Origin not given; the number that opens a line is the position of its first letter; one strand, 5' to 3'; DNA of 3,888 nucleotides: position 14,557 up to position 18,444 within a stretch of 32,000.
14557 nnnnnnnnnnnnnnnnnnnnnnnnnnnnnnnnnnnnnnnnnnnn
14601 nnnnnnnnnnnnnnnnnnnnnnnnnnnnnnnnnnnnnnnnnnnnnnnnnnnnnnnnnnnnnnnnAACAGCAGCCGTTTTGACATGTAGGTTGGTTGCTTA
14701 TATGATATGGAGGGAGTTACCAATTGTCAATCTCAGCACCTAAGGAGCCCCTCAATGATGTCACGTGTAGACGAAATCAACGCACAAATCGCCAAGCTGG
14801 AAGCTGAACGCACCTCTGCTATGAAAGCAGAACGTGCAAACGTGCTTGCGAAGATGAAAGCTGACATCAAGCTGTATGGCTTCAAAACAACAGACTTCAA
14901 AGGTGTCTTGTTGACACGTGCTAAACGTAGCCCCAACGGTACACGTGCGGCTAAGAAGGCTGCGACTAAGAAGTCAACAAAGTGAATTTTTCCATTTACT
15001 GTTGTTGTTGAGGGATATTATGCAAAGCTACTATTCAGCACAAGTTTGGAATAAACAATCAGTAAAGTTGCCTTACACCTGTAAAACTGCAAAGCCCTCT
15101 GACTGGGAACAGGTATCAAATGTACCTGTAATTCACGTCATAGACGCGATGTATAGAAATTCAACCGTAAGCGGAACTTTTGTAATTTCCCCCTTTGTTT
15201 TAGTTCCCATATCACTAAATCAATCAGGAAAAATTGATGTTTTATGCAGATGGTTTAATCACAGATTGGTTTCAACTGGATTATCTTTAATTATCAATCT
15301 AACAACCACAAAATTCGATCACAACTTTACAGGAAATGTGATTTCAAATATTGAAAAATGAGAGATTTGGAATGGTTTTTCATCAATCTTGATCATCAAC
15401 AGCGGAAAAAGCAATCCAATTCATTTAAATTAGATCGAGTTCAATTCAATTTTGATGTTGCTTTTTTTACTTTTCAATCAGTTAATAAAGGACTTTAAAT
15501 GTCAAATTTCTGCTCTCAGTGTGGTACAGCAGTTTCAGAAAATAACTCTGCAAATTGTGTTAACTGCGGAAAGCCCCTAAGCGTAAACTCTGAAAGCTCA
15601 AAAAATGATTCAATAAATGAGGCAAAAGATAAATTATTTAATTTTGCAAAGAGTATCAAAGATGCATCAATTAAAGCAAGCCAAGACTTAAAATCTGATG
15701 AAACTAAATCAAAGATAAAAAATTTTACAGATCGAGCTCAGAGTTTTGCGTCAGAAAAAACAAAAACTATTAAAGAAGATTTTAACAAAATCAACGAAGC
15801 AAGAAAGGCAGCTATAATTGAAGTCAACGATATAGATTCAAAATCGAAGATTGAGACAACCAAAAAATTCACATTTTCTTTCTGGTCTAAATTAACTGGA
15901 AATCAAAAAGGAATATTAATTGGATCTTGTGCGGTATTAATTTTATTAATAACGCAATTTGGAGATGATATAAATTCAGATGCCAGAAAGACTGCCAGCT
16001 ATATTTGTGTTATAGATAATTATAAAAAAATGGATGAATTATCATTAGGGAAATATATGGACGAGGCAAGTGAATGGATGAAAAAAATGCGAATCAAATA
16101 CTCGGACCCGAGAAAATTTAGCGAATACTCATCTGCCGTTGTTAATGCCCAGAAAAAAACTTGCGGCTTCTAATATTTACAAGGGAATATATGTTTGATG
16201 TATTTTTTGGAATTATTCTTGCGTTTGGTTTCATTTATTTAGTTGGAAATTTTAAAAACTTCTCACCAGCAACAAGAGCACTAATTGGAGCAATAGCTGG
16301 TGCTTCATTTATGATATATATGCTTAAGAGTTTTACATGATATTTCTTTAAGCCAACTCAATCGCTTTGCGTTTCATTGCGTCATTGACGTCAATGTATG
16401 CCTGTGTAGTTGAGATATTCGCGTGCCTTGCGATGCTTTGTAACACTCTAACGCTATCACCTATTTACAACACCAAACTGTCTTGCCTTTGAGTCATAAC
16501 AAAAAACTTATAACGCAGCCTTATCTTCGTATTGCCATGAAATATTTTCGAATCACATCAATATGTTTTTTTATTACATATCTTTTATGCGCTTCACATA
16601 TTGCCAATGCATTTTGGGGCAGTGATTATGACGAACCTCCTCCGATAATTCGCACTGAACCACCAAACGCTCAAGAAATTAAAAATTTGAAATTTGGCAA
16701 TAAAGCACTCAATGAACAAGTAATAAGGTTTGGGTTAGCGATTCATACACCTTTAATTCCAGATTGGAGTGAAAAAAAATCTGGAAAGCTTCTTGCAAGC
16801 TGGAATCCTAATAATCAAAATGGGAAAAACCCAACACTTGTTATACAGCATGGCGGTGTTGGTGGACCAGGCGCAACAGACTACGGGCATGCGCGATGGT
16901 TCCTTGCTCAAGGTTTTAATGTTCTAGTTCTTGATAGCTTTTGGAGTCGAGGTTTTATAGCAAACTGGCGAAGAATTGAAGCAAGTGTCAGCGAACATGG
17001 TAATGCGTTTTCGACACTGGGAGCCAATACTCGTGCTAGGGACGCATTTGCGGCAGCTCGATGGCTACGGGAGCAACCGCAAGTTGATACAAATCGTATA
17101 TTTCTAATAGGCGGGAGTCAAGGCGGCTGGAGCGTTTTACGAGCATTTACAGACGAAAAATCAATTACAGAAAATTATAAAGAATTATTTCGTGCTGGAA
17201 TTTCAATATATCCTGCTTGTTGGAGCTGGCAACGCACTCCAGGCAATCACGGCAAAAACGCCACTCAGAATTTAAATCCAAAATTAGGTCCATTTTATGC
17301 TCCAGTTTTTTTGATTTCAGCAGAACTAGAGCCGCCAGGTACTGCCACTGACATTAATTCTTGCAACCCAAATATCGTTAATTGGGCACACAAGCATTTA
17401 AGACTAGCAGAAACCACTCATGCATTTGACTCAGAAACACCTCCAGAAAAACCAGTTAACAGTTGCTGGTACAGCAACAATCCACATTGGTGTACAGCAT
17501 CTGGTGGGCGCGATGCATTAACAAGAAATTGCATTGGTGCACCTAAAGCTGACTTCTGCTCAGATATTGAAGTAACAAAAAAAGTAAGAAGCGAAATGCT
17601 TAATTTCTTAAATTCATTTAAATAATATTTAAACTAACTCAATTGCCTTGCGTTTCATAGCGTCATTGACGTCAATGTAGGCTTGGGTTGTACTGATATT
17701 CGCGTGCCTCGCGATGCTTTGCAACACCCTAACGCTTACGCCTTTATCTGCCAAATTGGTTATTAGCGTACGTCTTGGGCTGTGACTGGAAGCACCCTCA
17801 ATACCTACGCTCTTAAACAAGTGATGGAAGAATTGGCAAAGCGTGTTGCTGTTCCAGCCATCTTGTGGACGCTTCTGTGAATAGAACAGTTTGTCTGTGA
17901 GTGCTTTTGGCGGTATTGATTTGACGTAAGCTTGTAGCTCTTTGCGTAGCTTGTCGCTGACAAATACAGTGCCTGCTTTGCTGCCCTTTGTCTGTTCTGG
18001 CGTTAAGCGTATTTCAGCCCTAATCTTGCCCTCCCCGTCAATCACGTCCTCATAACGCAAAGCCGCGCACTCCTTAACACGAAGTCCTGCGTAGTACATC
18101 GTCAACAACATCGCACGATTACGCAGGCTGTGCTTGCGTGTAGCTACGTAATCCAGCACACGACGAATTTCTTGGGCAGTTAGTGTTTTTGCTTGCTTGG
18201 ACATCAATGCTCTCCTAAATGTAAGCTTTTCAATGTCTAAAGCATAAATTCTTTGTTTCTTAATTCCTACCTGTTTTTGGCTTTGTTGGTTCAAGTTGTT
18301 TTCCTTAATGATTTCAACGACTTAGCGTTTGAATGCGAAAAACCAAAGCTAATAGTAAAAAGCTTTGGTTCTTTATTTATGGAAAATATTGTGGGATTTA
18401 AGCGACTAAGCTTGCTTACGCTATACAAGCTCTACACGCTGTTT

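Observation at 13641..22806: Low-GC 9.2-kb integrative island inserted in the 3' end of guaA, bounded by a repeat that re-encodes IEWE-stop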

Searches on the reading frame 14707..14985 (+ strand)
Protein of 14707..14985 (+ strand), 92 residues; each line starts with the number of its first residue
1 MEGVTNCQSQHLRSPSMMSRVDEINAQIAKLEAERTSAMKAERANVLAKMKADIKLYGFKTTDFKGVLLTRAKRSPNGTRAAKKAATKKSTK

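Call 7: search_protein_families(library=pfam, proteins=[window:14707-14985:+], max_evalue=0.01)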
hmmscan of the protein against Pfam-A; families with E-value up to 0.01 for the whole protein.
window:14707-14985:+ (92 aa): 0 families

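Call 8: search_protein_families(library=phrogs, proteins=[window:14707-14985:+], max_evalue=0.01)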
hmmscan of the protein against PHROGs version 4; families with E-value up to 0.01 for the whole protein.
window:14707-14985:+ (92 aa): 1 family
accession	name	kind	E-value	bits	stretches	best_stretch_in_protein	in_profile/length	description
phrog_10171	-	unknown function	7e-05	24.3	1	16-83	28-97/129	-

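Call 57: search_protein_families(library=ncbifam, proteins=[window:14707-14985:+], max_evalue=0.01)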
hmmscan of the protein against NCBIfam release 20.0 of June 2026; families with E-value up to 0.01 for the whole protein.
window:14707-14985:+ (92 aa): 0 families

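Call 58: search_protein_families(library=padloc, proteins=[window:14707-14985:+], max_evalue=0.01)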
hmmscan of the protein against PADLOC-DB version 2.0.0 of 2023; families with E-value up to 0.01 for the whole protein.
window:14707-14985:+ (92 aa): 0 families

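Call 95: search_solved_structures(query=window:14707-14985:+, max_evalue=10, show_alignments=2)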
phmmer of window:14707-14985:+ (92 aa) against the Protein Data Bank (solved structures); distinct sequences matched with E-value up to 10: 1.
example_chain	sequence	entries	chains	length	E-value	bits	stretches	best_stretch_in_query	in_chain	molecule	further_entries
2pms_C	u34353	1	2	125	7.5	10.3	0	17-39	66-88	PNEUMOCOCCAL SURFACE PROTEIN A (PSPA)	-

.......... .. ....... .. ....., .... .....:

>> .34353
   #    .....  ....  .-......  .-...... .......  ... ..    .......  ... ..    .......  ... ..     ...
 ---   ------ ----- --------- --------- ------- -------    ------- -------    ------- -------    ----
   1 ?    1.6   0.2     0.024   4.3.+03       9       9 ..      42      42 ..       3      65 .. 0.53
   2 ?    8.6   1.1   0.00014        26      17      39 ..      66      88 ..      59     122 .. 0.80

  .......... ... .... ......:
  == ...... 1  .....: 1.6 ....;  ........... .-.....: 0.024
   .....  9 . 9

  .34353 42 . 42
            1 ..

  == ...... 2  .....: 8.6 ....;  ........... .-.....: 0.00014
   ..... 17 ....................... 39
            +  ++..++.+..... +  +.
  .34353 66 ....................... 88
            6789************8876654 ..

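Call 97: find_homologous_proteins(query=window:14755-14982:+, max_evalue=0.001)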
Query seq(76 aa) (76 aa): 1250 proteins with E <= 0.001 among 1254 candidates; the best 120 are listed.
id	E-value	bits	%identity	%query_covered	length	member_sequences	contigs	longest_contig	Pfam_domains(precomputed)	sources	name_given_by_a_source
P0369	3.7e-35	135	96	100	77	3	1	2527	-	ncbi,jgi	jgi:hypothetical protein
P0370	2.1e-32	127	93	80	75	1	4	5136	-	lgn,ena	-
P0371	2.5e-32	127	92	83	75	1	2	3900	-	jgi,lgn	-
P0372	3.5e-32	126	90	95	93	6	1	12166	-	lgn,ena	-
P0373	3.8e-32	126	92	83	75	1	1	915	-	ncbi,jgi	jgi:hypothetical protein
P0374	3.9e-32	126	90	83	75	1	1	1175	-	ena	-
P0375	5.3e-32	126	88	99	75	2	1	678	-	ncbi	-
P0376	5.7e-32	125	88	99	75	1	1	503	-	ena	-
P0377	9.8e-32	125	88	99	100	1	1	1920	-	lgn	-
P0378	1.0e-31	125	90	83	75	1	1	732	-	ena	-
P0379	1.1e-31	125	87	99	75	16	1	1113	-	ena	-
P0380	1.5e-31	124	92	83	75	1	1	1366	-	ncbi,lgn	-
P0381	1.9e-31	124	94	83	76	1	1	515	-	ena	-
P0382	2.7e-31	123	87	83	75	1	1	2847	-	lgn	-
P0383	3.1e-31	123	92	80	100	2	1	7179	-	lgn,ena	-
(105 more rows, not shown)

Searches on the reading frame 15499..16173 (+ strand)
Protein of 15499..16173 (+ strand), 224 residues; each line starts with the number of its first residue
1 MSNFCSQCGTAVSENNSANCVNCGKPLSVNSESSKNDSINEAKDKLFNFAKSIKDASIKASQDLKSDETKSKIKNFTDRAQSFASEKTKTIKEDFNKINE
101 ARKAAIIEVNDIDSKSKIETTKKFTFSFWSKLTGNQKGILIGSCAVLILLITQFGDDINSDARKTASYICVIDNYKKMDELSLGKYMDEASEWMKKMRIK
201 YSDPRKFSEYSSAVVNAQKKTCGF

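Call 7: search_protein_families(library=pfam, proteins=[window:15499-16173:+], max_evalue=0.01)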
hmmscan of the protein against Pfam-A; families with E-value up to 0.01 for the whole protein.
window:15499-16173:+ (224 aa): 3 families
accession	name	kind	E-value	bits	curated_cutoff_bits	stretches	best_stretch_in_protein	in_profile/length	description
PF12773.13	DZR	-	0.00034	21.2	27.3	1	2-31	12-38/45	Double zinc ribbon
PF13240.11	Zn_Ribbon_1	-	0.0023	18.1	25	0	4-27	1-23/23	zinc-ribbon domain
PF10005.14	Zn_ribbon_DZR_6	-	0.0081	17.3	23.4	0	5-90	4-87/93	zinc-ribbon domain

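Call 8: search_protein_families(library=phrogs, proteins=[window:15499-16173:+], max_evalue=0.01)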
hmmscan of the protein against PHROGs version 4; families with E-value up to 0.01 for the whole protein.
window:15499-16173:+ (224 aa): 2 families
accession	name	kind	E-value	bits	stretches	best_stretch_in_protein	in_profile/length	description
phrog_5424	-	other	0.0011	18.7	1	15-155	3-139/527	ATPase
phrog_77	-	DNA, RNA and nucleotide metabolism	0.0026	17.3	1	14-113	624-738/967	SbcC-like subunit of palindrome specific endonuclease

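Call 57: search_protein_families(library=ncbifam, proteins=[window:15499-16173:+], max_evalue=0.01)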
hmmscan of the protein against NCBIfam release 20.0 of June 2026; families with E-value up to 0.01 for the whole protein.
window:15499-16173:+ (224 aa): 0 families

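Call 58: search_protein_families(library=padloc, proteins=[window:15499-16173:+], max_evalue=0.01)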
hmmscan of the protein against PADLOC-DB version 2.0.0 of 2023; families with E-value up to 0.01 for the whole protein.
window:15499-16173:+ (224 aa): 0 families

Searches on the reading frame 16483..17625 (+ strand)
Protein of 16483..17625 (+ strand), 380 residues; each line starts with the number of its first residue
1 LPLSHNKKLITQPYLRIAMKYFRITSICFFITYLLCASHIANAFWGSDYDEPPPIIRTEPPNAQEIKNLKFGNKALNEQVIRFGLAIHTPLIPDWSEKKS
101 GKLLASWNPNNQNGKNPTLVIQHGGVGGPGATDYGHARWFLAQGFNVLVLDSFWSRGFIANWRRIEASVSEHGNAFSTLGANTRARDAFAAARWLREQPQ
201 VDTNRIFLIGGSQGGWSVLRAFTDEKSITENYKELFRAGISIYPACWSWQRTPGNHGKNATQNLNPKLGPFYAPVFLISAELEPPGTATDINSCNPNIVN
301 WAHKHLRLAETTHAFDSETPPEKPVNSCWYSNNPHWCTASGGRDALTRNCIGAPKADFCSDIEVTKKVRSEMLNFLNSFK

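Call 7: search_protein_families(library=pfam, proteins=[window:16483-17625:+], max_evalue=0.01)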
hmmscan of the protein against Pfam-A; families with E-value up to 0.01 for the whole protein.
window:16483-17625:+ (380 aa): 4 families
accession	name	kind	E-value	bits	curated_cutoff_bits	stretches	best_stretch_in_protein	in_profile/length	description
PF00326.27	Peptidase_S9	-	8.5e-07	29.1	22.6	1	181-244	41-97/213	Prolyl oligopeptidase family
PF07859.19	Abhydrolase_3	-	0.00041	20.6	25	1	185-252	49-115/210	alpha/beta hydrolase fold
PF01738.24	DLH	-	0.00049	20.2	21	1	109-318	8-191/217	Dienelactone hydrolase family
PF05448.18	AXE1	-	0.0026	17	21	1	109-216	76-188/321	Acetyl xylan esterase (AXE1)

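Call 8: search_protein_families(library=phrogs, proteins=[window:16483-17625:+], max_evalue=0.01)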
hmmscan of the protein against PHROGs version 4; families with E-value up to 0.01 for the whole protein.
window:16483-17625:+ (380 aa): 0 families

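Call 57: search_protein_families(library=ncbifam, proteins=[window:16483-17625:+], max_evalue=0.01)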
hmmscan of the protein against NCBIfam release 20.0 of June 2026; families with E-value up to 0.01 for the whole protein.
window:16483-17625:+ (380 aa): 1 family
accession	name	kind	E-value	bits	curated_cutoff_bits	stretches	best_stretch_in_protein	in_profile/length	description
NF047920.1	lactonase_UilS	equivalog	1.2e-05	25.2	400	1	104-228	12-122/285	UilS family quorum-quenching N-acyl-homoserine lactonase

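Call 58: search_protein_families(library=padloc, proteins=[window:16483-17625:+], max_evalue=0.01)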
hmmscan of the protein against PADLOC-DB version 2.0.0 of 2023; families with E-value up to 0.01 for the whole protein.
window:16483-17625:+ (380 aa): 0 families

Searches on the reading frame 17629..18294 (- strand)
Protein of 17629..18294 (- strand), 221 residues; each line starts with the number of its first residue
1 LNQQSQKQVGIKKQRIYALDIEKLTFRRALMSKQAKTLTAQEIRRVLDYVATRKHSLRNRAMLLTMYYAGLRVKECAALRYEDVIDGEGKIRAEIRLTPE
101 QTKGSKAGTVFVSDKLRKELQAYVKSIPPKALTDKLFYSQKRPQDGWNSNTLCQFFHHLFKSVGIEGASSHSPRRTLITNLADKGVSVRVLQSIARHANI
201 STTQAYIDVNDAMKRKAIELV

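Call 7: search_protein_families(library=pfam, proteins=[window:17629-18294:-], max_evalue=0.01)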
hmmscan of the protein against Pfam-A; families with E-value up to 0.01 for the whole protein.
window:17629-18294:- (221 aa): 1 family
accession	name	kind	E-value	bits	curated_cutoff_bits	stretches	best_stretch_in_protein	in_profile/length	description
PF00589.27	Phage_integrase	-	2.3e-29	102.8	27.1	1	37-211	2-170/172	Phage integrase family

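Call 8: search_protein_families(library=phrogs, proteins=[window:17629-18294:-], max_evalue=0.01)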
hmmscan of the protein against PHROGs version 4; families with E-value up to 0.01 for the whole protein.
window:17629-18294:- (221 aa): 6 families
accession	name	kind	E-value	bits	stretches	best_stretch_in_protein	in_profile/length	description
phrog_216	-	integration and excision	5.9e-42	144.8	1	17-220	40-235/301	integrase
phrog_1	-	integration and excision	3.9e-32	113.3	1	34-219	267-445/611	integrase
phrog_7269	-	integration and excision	0.00031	21.6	1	151-218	12-78/89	integrase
phrog_23271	-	unknown function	0.0015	19.4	1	171-212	12-53/67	-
phrog_7685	-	integration and excision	0.0027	18.3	1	166-219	179-233/240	integrase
phrog_29299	-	unknown function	0.0054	17.8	1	124-161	21-59/78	-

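Call 57: search_protein_families(library=ncbifam, proteins=[window:17629-18294:-], max_evalue=0.01)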
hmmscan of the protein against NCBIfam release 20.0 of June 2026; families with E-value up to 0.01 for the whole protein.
window:17629-18294:- (221 aa): 12 families
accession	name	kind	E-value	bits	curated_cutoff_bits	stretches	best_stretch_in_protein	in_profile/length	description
NF040815.2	recomb_XerA_Arch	equivalog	6.7e-27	94.7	220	1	31-213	90-258/263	site-specific tyrosine recombinase/integron integrase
TIGR02225.1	recomb_XerD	equivalog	3.3e-22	79.2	329.6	1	29-212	95-277/290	site-specific tyrosine recombinase XerD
NF001399.0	PRK00283.1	subfamily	2.5e-21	76.2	279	1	31-212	107-286/300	tyrosine recombinase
TIGR02224.1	recomb_XerC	equivalog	2.9e-20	72.8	335.15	1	36-214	105-282/295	tyrosine recombinase XerC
NF002331.0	PRK01287.1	subfamily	1.3e-16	60.5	371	1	13-210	117-313/365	site-specific tyrosine recombinase XerC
TIGR02249.1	integrase_gron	subfamily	2.9e-12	46.6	265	2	25-126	87-179/315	integron integrase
NF003462.0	PRK05084.1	equivalog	5.4e-09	35.2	267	1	54-219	192-354/360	tyrosine recombinase XerS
NF007370.0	PRK09870.1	subfamily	3.7e-08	33.2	221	1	33-210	8-180/200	tyrosine-type DNA invertase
NF040693.1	recomb_GmtY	equivalog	4.7e-07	29.4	340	1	52-129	213-294/441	gamma-mobile-trio recombinase GmtY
NF007371.0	PRK09871.1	subfamily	2.1e-06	27.4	222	1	35-92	4-61/198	tyrosine-type DNA invertase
NF011946.0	PRK15417.1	equivalog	7.8e-05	22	435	0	154-210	259-316/337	integron integrase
NF041502.1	integrase_1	equivalog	0.0097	14.7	350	0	48-94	155-201/484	site-specific integrase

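Call 58: search_protein_families(library=padloc, proteins=[window:17629-18294:-], max_evalue=0.01)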
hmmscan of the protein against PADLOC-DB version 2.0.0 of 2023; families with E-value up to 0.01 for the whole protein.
window:17629-18294:- (221 aa): 0 families
